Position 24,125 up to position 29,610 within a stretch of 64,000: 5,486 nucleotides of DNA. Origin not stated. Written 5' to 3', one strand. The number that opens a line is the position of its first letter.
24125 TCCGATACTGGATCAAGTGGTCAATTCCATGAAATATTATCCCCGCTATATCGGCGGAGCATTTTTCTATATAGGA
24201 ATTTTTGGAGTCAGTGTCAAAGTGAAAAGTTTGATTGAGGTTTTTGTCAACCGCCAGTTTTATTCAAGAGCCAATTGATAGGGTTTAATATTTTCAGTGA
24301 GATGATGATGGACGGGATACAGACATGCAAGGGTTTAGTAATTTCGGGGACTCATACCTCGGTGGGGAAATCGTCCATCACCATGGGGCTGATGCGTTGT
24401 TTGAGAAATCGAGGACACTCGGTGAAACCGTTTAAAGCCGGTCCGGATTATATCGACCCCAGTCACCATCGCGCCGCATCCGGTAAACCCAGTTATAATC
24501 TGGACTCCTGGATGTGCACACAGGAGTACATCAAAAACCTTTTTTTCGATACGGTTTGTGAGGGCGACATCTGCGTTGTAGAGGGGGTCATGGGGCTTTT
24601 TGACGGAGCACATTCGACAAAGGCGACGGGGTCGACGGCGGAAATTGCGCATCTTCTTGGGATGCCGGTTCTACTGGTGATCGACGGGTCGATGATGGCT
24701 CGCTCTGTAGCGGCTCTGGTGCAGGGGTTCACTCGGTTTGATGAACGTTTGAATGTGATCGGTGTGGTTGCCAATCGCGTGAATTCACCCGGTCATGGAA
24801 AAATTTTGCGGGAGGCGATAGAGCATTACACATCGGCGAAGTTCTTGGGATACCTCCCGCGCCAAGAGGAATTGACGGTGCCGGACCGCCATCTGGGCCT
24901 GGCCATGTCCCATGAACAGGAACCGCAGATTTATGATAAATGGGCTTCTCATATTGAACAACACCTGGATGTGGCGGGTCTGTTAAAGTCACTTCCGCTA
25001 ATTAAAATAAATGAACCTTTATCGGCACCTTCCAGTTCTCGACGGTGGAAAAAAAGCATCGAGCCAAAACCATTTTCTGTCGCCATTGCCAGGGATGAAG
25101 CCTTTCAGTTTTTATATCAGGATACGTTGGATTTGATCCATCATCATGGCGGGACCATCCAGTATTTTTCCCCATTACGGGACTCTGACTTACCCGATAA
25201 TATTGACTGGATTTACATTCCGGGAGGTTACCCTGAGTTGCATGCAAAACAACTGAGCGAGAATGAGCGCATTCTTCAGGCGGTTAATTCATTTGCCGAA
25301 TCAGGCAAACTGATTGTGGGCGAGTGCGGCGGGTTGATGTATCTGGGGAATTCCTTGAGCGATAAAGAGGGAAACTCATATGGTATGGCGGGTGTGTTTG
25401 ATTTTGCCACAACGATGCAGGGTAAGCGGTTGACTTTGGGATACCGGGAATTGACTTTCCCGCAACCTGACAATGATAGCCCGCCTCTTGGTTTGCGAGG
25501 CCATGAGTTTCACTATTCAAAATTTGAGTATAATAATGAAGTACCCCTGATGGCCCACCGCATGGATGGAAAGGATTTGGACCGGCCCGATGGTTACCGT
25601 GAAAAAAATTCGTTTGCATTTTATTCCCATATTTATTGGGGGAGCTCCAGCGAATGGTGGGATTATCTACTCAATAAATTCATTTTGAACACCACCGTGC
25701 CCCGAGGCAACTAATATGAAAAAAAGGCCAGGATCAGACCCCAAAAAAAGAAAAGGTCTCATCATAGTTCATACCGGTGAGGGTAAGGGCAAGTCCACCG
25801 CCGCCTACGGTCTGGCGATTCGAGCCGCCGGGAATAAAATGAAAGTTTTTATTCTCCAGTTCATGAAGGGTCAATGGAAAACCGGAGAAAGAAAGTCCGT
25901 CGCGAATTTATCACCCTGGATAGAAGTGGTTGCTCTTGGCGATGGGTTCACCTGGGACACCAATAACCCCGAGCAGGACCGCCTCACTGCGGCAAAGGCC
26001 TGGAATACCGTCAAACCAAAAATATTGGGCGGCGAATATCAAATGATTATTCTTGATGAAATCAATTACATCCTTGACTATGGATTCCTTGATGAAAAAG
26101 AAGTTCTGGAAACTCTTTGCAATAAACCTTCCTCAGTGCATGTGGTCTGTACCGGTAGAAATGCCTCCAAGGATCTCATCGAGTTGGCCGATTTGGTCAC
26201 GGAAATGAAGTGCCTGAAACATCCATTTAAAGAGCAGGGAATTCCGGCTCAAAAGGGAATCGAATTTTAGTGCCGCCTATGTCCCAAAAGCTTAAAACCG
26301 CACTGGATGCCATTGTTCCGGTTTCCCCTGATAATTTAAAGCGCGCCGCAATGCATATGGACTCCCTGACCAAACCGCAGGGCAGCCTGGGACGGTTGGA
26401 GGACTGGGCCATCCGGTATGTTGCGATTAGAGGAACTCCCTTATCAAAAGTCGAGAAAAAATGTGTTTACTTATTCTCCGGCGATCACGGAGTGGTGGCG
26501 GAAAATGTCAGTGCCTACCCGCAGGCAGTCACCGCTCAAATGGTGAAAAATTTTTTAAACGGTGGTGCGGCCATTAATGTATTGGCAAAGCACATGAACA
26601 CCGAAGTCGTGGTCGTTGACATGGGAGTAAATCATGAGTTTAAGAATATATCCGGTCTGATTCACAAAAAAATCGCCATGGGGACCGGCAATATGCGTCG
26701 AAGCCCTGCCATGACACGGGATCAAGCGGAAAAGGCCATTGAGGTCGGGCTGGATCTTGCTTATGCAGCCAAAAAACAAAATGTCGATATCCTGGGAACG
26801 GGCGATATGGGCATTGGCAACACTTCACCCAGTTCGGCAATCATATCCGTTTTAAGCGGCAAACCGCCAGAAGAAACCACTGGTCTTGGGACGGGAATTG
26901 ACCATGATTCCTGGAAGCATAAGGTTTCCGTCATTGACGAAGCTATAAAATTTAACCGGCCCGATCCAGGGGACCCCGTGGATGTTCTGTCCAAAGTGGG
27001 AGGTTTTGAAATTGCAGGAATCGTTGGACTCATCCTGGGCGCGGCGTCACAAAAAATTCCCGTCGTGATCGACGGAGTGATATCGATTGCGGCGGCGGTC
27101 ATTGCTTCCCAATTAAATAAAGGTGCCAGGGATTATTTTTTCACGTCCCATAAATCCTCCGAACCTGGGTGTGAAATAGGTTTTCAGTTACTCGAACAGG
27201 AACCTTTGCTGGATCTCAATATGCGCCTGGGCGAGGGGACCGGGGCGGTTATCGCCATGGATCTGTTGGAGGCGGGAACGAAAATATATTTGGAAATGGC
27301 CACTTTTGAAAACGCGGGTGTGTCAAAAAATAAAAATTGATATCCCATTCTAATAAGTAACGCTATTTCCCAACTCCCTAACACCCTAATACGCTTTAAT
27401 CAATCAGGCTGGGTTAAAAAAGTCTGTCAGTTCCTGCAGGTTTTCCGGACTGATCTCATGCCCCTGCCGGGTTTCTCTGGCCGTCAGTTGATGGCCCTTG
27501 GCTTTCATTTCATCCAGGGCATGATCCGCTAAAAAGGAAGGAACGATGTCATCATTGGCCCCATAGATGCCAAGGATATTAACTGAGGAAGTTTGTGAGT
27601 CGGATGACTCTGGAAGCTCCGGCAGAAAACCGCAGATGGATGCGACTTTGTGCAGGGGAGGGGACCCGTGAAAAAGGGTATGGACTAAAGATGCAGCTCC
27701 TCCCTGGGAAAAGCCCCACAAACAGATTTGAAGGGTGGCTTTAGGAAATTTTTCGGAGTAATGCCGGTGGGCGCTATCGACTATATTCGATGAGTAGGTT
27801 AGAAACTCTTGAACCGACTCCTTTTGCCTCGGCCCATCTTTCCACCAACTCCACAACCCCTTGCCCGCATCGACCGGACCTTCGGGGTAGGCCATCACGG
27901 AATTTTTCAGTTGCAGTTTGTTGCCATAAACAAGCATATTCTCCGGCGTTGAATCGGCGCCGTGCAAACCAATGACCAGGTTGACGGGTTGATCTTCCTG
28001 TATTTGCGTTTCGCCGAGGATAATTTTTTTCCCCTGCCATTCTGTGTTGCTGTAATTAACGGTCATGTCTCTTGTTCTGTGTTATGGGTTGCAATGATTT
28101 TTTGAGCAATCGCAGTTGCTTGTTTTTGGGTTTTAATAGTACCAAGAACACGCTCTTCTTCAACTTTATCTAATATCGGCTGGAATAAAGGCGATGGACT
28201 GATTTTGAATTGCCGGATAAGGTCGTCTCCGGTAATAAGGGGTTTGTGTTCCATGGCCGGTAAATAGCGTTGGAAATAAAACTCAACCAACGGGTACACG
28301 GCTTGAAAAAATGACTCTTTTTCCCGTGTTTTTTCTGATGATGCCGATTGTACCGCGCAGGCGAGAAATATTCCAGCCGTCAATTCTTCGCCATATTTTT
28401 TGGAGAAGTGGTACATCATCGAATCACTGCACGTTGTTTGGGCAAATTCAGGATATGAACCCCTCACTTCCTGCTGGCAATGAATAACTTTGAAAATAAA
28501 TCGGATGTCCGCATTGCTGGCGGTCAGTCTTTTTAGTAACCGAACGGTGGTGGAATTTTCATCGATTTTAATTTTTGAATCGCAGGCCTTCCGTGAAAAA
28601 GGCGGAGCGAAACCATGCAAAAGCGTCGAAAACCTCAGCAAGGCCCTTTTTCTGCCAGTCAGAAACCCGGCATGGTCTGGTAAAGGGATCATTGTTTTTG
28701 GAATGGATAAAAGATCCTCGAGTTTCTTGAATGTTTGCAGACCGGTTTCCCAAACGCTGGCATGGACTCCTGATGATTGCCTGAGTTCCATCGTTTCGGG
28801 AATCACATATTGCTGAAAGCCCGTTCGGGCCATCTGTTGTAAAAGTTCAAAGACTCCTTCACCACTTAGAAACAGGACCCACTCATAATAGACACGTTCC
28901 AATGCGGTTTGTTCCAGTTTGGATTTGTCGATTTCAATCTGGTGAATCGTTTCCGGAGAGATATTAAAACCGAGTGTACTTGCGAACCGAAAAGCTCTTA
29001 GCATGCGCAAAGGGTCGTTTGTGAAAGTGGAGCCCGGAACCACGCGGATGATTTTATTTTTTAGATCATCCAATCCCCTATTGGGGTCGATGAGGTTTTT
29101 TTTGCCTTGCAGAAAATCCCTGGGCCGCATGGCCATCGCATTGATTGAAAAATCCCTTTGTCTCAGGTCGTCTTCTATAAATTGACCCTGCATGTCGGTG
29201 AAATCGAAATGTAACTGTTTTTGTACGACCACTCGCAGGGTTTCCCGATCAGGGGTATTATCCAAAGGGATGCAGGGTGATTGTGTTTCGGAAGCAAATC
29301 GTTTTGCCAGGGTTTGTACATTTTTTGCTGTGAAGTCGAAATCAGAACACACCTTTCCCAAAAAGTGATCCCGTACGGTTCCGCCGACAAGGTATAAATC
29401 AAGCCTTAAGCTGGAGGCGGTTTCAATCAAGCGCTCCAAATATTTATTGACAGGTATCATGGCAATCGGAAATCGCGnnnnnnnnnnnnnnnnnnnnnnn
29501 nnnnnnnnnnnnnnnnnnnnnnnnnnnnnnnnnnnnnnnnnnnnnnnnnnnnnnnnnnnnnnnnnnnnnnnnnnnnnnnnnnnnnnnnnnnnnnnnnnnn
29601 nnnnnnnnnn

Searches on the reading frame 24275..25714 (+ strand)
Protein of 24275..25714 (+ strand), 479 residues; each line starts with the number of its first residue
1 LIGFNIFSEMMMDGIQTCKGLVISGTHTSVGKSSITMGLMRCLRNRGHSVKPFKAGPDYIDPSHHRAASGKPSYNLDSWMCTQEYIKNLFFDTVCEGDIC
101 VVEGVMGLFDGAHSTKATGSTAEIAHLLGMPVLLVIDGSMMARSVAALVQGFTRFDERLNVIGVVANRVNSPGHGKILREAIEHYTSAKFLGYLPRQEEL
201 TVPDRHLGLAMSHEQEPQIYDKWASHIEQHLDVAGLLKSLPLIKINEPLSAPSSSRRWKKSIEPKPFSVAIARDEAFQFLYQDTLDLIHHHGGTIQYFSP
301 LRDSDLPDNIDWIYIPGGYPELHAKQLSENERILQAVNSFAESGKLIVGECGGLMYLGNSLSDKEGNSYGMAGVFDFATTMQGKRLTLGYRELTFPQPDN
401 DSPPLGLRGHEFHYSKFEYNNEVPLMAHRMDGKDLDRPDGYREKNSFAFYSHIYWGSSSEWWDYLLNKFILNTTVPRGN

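Call 6: search_protein_families(library=pfam, proteins=[window:24275-25714:+], max_evalue=0.001)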
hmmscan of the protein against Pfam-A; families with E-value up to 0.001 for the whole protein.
window:24275-25714:+ (479 aa): 4 families
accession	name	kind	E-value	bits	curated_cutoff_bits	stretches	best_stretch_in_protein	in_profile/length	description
PF07685.20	GATase_3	-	3.6e-38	131.6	27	1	269-458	2-194/196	CobB/CobQ-like glutamine amidotransferase domain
PF01656.29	CbiA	-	2.4e-18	66.7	25.4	1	22-206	2-122/125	CobQ/CobB/MinD/ParA nucleotide binding domain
PF13500.12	AAA_26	-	1.5e-16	61.3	27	2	98-201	100-195/198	AAA domain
PF01965.30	DJ-1_PfpI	-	0.00092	19.5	26.6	0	307-358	59-108/165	DJ-1/PfpI family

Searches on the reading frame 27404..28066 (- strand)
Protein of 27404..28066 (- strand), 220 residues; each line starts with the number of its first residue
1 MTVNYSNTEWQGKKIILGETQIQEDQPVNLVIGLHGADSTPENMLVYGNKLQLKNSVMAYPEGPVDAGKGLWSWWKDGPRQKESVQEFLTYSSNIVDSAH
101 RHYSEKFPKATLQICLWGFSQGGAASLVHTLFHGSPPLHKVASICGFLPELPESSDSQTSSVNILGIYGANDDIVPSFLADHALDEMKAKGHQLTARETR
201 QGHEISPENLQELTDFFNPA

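Call 5: search_protein_families(library=ncbifam, proteins=[window:27404-28066:-], max_evalue=0.001)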
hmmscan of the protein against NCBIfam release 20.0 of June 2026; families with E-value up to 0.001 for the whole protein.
window:27404-28066:- (220 aa): 2 families
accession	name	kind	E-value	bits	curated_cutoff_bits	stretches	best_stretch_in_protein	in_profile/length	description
NF008525.0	PRK11460.1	equivalog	2.5e-07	30.2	191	1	23-212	11-200/232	esterase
NF050058.1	e_dPHAscl_type1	hypoth_equivalog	8.8e-05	22.1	150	1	26-128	20-120/276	extracellular catalytic domain type 1 short-chain-length polyhydroxyalkanoate depolymerase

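Call 6: search_protein_families(library=pfam, proteins=[window:27404-28066:-], max_evalue=0.001)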
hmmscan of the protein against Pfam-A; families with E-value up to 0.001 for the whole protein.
window:27404-28066:- (220 aa): 2 families
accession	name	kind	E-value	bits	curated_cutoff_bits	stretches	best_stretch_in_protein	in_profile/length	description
PF02230.22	Abhydrolase_2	-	3.2e-14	53.7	23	1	23-217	9-213/217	Phospholipase/Carboxylesterase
PF03959.19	FSH1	-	1.2e-05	25.5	21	1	71-203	69-199/211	Serine hydrolase (FSH1)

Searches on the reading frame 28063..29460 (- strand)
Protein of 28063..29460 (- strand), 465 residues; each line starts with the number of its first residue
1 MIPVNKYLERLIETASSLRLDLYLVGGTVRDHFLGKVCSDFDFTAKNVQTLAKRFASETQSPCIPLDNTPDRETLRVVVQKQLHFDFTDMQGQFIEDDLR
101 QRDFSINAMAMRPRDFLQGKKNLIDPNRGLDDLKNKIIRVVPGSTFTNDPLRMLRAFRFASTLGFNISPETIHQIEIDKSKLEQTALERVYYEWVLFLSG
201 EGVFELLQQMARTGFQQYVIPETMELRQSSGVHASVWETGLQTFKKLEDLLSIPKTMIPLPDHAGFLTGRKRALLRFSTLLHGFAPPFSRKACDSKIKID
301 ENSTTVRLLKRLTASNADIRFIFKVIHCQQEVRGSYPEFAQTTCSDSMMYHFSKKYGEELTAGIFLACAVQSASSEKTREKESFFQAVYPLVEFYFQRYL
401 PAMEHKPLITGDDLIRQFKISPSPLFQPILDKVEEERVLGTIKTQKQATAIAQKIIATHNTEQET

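Call 5: search_protein_families(library=ncbifam, proteins=[window:28063-29460:-], max_evalue=0.001)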
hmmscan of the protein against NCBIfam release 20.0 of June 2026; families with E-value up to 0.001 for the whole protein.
window:28063-29460:- (465 aa): 10 families
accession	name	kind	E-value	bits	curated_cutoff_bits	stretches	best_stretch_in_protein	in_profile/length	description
NF009814.0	PRK13299.1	equivalog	1.1e-39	136.6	290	1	95-227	105-232/396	CCA tRNA nucleotidyltransferase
TIGR02692.1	tRNA_CCA_actino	equivalog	5.6e-34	117.6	438.8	1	8-289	16-296/466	CCA tRNA nucleotidyltransferase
NF008137.0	PRK10885.1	equivalog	2.2e-23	82.7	451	1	21-226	2-213/409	multifunctional CCA addition/repair protein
TIGR01942.1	pcnB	subfamily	7.4e-23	81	305.65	1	95-231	116-250/425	polynucleotide adenylyltransferase PcnB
NF009812.0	PRK13297.1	equivalog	3.2e-18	66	624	1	19-234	11-227/364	tRNA CCA-pyrophosphorylase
NF008634.1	PRK11623.1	equivalog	4.5e-18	65.1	702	1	94-209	157-269/469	polynucleotide adenylyltransferase PcnB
NF009813.0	PRK13298.1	equivalog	6.5e-18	64.8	606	1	21-194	2-181/417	tRNA CCA-pyrophosphorylase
NF041569.1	A-tRNAntase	equivalog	1.6e-15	56.4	1440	1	6-224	466-696/880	A-adding tRNA nucleotidyltransferase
NF009811.0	PRK13296.1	equivalog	1.4e-14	53.7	469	1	21-203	2-190/360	CCA tRNA nucleotidyltransferase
TIGR01693.1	UTase_glnD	equivalog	0.00025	19.4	519.4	1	135-226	321-415/850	[protein-PII] uridylyltransferase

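Call 6: search_protein_families(library=pfam, proteins=[window:28063-29460:-], max_evalue=0.001)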
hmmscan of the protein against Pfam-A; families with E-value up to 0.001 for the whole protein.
window:28063-29460:- (465 aa): 3 families
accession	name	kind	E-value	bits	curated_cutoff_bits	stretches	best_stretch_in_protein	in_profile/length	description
PF01743.26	PolyA_pol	-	4e-17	63.2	23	1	22-139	1-126/126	Poly A polymerase head domain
PF13735.12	tRNA_NucTran2_2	-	4.2e-08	33.7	27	1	306-448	25-144/149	tRNA nucleotidyltransferase domain 2 putative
PF12627.12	PolyA_pol_RNAbd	-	1.2e-06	28.7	22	1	164-223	1-60/64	Probable RNA and SrmB- binding site of polymerase A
